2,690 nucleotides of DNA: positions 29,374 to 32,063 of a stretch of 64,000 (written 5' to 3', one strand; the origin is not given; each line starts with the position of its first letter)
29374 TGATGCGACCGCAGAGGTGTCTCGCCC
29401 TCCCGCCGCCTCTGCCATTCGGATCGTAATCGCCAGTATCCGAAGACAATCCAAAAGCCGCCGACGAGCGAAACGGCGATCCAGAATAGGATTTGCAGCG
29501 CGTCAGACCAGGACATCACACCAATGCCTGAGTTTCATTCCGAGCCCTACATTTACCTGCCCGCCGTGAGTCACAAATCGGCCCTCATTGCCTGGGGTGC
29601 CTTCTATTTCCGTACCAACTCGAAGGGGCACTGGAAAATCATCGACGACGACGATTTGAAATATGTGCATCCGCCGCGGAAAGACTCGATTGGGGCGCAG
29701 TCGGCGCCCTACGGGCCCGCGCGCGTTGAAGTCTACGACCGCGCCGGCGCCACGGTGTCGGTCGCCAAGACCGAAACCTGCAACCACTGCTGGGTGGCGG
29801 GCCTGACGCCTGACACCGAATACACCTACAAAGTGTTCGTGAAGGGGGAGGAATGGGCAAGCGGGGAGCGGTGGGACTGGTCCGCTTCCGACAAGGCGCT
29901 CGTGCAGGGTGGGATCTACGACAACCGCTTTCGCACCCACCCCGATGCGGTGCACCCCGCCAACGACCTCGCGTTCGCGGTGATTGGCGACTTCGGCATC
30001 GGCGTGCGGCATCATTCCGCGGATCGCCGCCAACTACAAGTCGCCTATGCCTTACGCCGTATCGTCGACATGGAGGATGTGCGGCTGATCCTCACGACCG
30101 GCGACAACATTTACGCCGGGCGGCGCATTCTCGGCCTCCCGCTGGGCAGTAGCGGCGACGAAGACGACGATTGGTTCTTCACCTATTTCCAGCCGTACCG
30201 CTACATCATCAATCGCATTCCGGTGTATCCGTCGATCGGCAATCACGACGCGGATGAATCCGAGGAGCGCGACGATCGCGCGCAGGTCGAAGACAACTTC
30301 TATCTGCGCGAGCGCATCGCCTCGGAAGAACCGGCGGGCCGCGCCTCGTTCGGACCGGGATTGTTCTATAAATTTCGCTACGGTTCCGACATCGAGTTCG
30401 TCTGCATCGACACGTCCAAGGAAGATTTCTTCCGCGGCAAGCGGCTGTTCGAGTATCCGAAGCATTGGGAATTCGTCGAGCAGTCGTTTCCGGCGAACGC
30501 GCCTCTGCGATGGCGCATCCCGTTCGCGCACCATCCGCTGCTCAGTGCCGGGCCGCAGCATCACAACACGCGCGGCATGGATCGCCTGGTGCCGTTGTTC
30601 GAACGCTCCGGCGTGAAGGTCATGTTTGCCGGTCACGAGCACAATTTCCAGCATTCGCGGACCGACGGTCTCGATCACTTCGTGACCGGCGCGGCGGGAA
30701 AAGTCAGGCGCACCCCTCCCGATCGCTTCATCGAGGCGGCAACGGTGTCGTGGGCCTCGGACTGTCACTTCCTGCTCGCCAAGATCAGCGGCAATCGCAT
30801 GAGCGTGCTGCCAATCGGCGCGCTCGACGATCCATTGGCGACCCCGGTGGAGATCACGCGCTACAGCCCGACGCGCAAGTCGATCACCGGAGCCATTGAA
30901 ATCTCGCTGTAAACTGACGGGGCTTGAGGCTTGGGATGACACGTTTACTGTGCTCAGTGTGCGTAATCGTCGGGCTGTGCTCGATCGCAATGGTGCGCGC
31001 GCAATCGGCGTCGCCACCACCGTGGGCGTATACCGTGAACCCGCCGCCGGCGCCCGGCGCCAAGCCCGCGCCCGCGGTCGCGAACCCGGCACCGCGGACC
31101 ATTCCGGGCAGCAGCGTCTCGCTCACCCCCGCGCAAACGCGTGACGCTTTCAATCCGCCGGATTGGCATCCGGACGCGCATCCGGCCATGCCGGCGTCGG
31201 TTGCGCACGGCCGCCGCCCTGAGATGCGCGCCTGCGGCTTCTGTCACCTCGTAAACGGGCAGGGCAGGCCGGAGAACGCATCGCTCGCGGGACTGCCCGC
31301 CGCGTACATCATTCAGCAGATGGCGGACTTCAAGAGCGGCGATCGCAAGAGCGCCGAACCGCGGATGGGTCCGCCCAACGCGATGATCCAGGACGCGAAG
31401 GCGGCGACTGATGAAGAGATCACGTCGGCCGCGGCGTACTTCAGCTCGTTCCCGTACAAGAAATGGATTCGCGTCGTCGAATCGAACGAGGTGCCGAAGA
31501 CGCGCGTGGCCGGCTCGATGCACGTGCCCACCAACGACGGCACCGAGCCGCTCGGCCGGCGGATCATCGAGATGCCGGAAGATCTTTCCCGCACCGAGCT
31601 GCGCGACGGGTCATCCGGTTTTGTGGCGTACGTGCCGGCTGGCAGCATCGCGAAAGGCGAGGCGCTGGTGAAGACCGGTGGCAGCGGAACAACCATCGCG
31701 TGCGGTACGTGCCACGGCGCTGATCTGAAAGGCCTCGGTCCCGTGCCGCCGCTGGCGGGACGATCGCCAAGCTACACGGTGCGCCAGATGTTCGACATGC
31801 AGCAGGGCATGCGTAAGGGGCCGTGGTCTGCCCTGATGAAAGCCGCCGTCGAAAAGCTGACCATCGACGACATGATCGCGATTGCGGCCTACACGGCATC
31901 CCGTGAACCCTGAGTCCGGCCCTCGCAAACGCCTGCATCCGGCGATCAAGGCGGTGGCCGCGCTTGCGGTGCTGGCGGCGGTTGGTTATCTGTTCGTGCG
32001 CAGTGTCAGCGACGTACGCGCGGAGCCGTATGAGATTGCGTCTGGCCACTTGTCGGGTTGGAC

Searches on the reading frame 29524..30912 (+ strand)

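Call 60: search_protein_families(library=pfam, proteins=[window:29524-30912:+], max_evalue=0.0001)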
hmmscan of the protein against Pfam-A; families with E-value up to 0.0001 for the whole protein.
window:29524-30912:+ (462 aa): 1 family
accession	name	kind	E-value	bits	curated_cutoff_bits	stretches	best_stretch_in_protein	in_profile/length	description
PF00149.33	Metallophos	-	4.6e-14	53.7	21.5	1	151-374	3-190/191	Calcineurin-like phosphoesterase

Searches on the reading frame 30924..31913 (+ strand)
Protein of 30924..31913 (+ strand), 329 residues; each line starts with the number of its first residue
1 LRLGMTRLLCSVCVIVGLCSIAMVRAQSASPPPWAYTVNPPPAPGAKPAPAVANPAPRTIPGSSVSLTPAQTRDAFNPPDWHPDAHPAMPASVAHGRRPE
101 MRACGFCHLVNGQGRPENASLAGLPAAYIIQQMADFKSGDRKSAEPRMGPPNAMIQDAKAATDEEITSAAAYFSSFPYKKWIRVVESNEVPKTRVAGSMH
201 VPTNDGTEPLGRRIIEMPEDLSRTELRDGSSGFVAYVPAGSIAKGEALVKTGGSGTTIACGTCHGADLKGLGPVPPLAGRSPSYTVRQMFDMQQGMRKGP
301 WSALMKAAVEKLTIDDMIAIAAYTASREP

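Call 60: search_protein_families(library=pfam, proteins=[window:30924-31913:+], max_evalue=0.0001)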
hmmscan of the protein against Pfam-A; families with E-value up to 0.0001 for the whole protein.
window:30924-31913:+ (329 aa): 2 families
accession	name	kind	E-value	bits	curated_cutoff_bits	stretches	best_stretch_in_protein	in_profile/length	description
PF00034.26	Cytochrom_C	-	1.2e-10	43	21.3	0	101-174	9-87/90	Cytochrome c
PF13442.11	Cytochrome_CBB3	-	6e-07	30.1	27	0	252-323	6-67/68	Cytochrome C oxidase, cbb3-type, subunit III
